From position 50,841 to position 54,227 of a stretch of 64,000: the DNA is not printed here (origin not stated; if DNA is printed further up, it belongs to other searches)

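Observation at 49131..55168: Giant tandem kinase-pseudokinase-STAND-TPR protein translationally coupled to a GlnD/DUF294-type nucleotidyltransferase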

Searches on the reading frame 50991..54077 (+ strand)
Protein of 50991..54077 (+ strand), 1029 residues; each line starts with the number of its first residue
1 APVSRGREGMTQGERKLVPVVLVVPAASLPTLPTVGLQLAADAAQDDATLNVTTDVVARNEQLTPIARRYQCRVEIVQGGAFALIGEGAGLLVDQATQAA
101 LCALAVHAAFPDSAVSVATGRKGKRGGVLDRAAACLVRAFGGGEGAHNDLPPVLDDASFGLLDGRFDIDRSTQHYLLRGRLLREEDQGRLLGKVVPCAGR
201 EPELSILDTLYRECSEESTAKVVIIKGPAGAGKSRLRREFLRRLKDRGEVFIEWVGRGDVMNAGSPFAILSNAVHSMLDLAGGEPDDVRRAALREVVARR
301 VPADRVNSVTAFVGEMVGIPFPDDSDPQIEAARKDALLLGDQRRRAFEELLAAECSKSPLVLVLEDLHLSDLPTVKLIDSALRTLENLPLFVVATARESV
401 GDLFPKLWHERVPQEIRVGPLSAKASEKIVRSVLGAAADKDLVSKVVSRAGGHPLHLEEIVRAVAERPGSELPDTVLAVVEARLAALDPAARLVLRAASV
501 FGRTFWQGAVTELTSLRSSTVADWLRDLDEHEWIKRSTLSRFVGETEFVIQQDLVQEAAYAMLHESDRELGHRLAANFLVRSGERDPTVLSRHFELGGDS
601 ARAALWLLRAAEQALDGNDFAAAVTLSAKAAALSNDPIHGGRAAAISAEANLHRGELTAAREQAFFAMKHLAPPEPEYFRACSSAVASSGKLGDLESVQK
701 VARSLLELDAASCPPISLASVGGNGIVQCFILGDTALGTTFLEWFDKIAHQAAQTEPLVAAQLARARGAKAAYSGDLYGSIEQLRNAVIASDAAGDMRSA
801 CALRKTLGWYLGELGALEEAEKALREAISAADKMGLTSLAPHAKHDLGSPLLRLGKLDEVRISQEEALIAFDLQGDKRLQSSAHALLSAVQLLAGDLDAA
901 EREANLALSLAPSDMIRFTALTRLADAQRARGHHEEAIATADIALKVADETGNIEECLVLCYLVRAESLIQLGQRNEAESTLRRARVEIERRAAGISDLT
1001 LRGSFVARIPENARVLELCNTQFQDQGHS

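Call 9: search_protein_families(library=padloc, proteins=[window:50991-54077:+], max_evalue=0.1)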
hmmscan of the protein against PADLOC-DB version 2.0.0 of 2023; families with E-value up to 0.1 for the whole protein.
window:50991-54077:+ (1029 aa): 0 families

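Call 29: find_homologous_proteins(query=window:51021-54077:+)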
Query window:51021-54077:+ (1019 aa): 760 proteins with E <= 0.001 among 8000 candidates; the best 120 are listed.
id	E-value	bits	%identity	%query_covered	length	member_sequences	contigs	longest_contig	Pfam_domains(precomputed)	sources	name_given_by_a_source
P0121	0.0e+0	2203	100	100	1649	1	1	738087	PF06293.21,PF07714.24,PF00069.32,PF03109.23,PF19974.6,PF13181.13,PF01636.30,PF13191.13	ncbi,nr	ncbi:MAG: protein kinase [Polyangiaceae bacterium]|nr:protein kinase [Polyangiaceae bacterium]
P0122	0.0e+0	1273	62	99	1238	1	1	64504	PF07714.24,PF00069.32,PF13424.13,PF13191.13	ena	-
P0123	0.0e+0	1093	55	99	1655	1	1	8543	PF06293.21,PF07714.24,PF00069.32,PF03109.23,PF13424.13,PF19974.6,PF13191.13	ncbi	-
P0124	0.0e+0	1092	55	99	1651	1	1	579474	PF06293.21,PF07714.24,PF00069.32,PF17874.8,PF03109.23,PF13424.13,PF19974.6,PF01636.30,PF13191.13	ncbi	ncbi:MAG: protein kinase [Polyangiaceae bacterium]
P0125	0.0e+0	1083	54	99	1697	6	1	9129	PF06293.21,PF07714.24,PF00069.32,PF17874.8,PF03109.23,PF13424.13,PF19974.6,PF13191.13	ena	-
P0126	0.0e+0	1083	56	99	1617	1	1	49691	PF06293.21,PF07714.24,PF00069.32,PF17874.8,PF03109.23,PF13424.13,PF19974.6,PF01636.30,PF13191.13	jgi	jgi:serine/threonine protein kinase/tetratricopeptide (TPR) repeat protein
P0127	0.0e+0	1075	53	99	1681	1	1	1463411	PF06293.21,PF07714.24,PF00069.32,PF03109.23,PF13424.13,PF13191.13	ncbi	-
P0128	0.0e+0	1062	54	99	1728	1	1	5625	PF06293.21,PF07714.24,PF00069.32,PF03109.23,PF19974.6,PF13191.13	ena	-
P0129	1.1e-292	992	50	99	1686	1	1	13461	PF06293.21,PF07714.24,PF00069.32,PF03109.23,PF19974.6,PF01636.30,PF13191.13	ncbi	-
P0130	8.1e-289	979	52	99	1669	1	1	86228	PF06293.21,PF07714.24,PF00069.32,PF03109.23,PF13424.13,PF13191.13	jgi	jgi:serine/threonine protein kinase/tetratricopeptide (TPR) repeat protein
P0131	4.1e-250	851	48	96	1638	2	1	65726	PF06293.21,PF07714.24,PF00069.32,PF03109.23,PF13424.13,PF13191.13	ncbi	ncbi:MAG: protein kinase [Polyangiaceae bacterium]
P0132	9.4e-247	840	48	96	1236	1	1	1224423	PF07714.24,PF00069.32,PF13424.13,PF07719.24,PF13191.13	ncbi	-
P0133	1.1e-240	820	48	94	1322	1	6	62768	PF07714.24,PF00069.32,PF13424.13,PF13191.13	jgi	jgi:serine/threonine protein kinase/tetratricopeptide (TPR) repeat protein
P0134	1.7e-235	803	45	100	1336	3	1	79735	PF07714.24,PF00069.32,PF13424.13,PF13191.13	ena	-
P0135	6.8e-232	791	47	95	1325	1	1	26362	PF06293.21,PF07714.24,PF00069.32,PF13191.13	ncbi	ncbi:MAG: protein kinase [Byssovorax sp.]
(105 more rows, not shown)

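Call 30: find_encoding_contigs(protein=P0124, flank=6000, max_places=2)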
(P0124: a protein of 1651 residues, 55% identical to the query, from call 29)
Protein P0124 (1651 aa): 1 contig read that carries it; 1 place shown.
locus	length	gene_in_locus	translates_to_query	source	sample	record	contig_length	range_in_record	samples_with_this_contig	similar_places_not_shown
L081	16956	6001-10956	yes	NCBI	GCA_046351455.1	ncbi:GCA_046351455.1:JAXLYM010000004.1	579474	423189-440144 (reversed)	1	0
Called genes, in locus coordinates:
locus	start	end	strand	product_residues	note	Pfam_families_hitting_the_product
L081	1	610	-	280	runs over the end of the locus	PF04542:Sigma70_r2, PF04545:Sigma70_r4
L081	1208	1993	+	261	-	PF00440:TetR_N, PF16859:TetR_C_11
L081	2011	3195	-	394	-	PF00188:CAP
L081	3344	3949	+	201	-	-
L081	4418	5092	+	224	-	PF07638:Sigma70_ECF (weak), PF04542:Sigma70_r2, PF08281:Sigma70_r4_2, PF04545:Sigma70_r4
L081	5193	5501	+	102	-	-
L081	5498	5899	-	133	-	PF03745:DUF309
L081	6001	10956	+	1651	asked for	PF00069:Pkinase, PF01636:APH (faint), PF03109:ABC1 (faint), PF07714:PK_Tyr_Ser-Thr, PF19974:TCAD9 (faint), PF00069:Pkinase, PF07714:PK_Tyr_Ser-Thr, PF13191:AAA_16, +3 more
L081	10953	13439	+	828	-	PF00012:HSP70, PF06723:MreB_Mbl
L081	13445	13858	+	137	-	-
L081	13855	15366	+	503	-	-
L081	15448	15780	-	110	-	PF13442:Cytochrome_CBB3 (weak)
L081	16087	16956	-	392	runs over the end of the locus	PF01546:Peptidase_M20, PF07687:M20_dimer (weak)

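Call 31: find_encoding_contigs(protein=P0127, flank=6000, max_places=2)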
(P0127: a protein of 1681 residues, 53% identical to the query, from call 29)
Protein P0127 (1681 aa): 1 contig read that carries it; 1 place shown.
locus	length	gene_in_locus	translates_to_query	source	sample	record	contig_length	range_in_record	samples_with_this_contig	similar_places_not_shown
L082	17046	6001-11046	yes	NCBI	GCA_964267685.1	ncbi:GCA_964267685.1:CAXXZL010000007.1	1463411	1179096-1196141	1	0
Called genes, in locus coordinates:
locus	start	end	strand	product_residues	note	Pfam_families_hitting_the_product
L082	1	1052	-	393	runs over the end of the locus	PF00188:CAP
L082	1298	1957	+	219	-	-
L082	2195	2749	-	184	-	-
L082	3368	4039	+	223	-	PF08281:Sigma70_r4_2, PF04545:Sigma70_r4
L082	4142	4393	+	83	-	-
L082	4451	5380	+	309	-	-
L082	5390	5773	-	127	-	PF03745:DUF309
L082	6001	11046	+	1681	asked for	PF00069:Pkinase, PF03109:ABC1 (faint), PF07714:PK_Tyr_Ser-Thr, PF06293:Kdo (faint), PF00069:Pkinase, PF07714:PK_Tyr_Ser-Thr, PF13191:AAA_16, PF13424:TPR_12 (faint)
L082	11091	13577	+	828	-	PF00012:HSP70, PF06723:MreB_Mbl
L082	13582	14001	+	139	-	-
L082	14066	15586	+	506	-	-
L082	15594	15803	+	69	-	PF14255:Zn_ribbon_21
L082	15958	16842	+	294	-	PF05685:Uma2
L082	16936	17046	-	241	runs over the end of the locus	PF01965:DJ-1_PfpI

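Call 32: find_encoding_contigs(protein=P0122, flank=6000, max_places=2)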
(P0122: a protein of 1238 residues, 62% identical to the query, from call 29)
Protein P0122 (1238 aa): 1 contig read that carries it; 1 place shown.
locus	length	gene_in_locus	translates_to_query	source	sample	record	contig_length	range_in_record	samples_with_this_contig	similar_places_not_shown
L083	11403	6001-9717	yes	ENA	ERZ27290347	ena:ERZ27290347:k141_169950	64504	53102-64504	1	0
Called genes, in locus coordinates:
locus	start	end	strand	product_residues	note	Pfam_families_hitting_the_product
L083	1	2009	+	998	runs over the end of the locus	PF02743:dCache_1, PF00512:HisKA, PF02518:HATPase_c, PF00072:Response_reg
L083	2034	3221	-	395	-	PF12146:Hydrolase_4, PF00561:Abhydrolase_1, PF12697:Abhydrolase_6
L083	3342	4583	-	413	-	PF02222:ATP-grasp, PF02786:CPSase_L_D2 (faint), PF07478:Dala_Dala_lig_C (weak)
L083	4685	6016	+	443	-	PF00069:Pkinase, PF03109:ABC1 (faint), PF01636:APH (faint), PF07714:PK_Tyr_Ser-Thr, PF06293:Kdo (weak), PF00069:Pkinase (weak), PF07714:PK_Tyr_Ser-Thr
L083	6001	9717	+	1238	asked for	PF00069:Pkinase, PF07714:PK_Tyr_Ser-Thr (faint), PF13191:AAA_16, PF13424:TPR_12 (faint)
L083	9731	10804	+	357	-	-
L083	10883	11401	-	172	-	?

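Call 70: find_encoding_contigs(protein=P0126, flank=4000, max_places=1)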
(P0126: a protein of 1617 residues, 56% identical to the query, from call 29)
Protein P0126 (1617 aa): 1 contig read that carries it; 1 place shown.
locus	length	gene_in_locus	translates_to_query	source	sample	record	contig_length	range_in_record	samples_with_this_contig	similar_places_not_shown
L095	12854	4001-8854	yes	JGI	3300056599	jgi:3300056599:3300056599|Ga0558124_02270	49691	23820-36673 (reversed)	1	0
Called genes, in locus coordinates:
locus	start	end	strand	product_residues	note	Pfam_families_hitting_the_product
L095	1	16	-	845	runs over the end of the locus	-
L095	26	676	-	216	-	PF01471:PG_binding_1 (weak)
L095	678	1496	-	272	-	-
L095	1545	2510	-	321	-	PF00188:CAP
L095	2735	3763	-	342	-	PF04389:Peptidase_M28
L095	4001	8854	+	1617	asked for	PF00069:Pkinase, PF01636:APH (faint), PF06293:Kdo (weak), PF07714:PK_Tyr_Ser-Thr, PF00069:Pkinase, PF07714:PK_Tyr_Ser-Thr, PF13191:AAA_16, PF17874:TPR_MalT (weak), +3 more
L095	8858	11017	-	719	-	PF00069:Pkinase, PF01636:APH (faint), PF07714:PK_Tyr_Ser-Thr, PF03109:ABC1 (weak), PF19583:ODP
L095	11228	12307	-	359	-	PF01075:Glyco_transf_9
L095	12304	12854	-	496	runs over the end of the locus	PF00294:PfkB, PF08543:Phos_pyr_kin, PF01467:CTP_transf_like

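Call 71: find_encoding_contigs(protein=P0130, flank=4000, max_places=1)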
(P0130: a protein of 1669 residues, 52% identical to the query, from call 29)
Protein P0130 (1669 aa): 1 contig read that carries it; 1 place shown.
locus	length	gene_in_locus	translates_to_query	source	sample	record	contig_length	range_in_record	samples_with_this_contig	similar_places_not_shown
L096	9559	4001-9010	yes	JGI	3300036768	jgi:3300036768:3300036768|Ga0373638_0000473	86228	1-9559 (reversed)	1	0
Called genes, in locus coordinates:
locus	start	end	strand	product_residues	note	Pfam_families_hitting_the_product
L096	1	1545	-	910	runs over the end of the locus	PF05954:Phage_GPD, PF04717:Phage_base_V, PF22178:Gp5_trimer_C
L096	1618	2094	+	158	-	-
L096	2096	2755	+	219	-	-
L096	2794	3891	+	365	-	PF01212:Beta_elim_lyase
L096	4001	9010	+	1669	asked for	PF00069:Pkinase, PF03109:ABC1 (faint), PF07714:PK_Tyr_Ser-Thr, PF06293:Kdo (faint), PF00069:Pkinase, PF07714:PK_Tyr_Ser-Thr, PF13424:TPR_12 (faint), PF13191:AAA_16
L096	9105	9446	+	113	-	-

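Call 72: find_encoding_contigs(protein=P0131, flank=4000, max_places=1)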
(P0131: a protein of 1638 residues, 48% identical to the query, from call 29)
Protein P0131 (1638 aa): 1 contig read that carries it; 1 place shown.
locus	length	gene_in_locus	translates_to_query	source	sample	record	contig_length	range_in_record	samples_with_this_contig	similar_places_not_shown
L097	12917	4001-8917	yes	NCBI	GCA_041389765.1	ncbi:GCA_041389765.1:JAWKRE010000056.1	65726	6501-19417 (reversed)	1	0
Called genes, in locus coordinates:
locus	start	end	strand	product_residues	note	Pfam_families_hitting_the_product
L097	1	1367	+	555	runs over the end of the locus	-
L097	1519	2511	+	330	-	-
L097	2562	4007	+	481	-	PF00856:SET, PF09273:Rubis-subs-bind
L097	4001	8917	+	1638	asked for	PF00069:Pkinase, PF03109:ABC1 (faint), PF07714:PK_Tyr_Ser-Thr, PF06293:Kdo (faint), PF00069:Pkinase, PF07714:PK_Tyr_Ser-Thr, PF13191:AAA_16, PF13424:TPR_12 (faint)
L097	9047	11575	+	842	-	PF00270:DEAD, PF00271:Helicase_C, PF16124:RecQ_Zn_bind, PF09382:RQC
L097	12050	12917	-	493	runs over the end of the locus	PF00005:ABC_tran (faint), PF13304:AAA_21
